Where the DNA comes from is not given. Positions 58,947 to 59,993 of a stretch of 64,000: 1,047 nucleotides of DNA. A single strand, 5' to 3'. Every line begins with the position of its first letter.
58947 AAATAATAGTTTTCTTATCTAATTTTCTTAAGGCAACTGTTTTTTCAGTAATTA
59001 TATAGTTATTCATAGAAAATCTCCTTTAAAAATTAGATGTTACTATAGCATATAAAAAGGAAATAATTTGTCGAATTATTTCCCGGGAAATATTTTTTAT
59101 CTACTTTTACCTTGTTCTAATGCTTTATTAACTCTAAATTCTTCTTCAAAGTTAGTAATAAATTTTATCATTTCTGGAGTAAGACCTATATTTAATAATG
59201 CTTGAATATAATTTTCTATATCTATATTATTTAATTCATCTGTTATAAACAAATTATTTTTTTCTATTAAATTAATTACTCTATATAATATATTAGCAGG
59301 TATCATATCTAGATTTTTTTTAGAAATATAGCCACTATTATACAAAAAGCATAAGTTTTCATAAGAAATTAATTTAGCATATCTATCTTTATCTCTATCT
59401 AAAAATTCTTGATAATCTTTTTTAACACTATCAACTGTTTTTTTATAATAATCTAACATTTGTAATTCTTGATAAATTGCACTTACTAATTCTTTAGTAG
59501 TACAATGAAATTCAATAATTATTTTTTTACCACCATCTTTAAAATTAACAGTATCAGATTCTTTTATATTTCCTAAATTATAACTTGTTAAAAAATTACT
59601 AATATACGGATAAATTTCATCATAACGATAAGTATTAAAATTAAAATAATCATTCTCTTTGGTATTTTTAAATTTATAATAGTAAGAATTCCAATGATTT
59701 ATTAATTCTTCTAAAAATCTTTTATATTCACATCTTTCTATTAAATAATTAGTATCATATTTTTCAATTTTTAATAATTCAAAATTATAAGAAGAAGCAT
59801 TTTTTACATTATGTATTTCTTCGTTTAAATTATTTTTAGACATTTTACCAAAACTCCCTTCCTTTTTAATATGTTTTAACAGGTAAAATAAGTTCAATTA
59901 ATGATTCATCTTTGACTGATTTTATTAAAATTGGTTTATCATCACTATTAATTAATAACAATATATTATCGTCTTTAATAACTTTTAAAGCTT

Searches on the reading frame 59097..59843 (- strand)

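Call 4: search_protein_families(library=pfam, proteins=[window:59097-59843:-], max_evalue=1)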
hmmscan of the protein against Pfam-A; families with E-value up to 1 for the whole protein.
window:59097-59843:- (248 aa): 0 families

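Call 5: search_protein_families(library=ncbifam, proteins=[window:59097-59843:-], max_evalue=1)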
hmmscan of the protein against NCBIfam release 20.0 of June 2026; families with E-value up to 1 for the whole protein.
window:59097-59843:- (248 aa): 1 family
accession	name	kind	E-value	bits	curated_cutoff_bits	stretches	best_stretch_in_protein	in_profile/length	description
TIGR01439.1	lp_hng_hel_AbrB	domain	0.17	11.6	28.3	0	92-111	21-41/44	transcriptional regulator, AbrB family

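Call 32: search_protein_families(library=phrogs, proteins=[window:59097-59843:-], max_evalue=0.1)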
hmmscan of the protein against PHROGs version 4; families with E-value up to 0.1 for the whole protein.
window:59097-59843:- (248 aa): 2 families
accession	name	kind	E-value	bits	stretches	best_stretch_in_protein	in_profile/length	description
phrog_8356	-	unknown function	0.027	15.3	0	140-172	25-57/64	-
phrog_15459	-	unknown function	0.088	13.7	0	175-234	38-98/123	-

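Call 33: search_protein_families(library=padloc, proteins=[window:59097-59843:-], max_evalue=0.1)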
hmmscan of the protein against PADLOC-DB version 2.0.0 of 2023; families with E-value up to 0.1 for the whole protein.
window:59097-59843:- (248 aa): 0 families
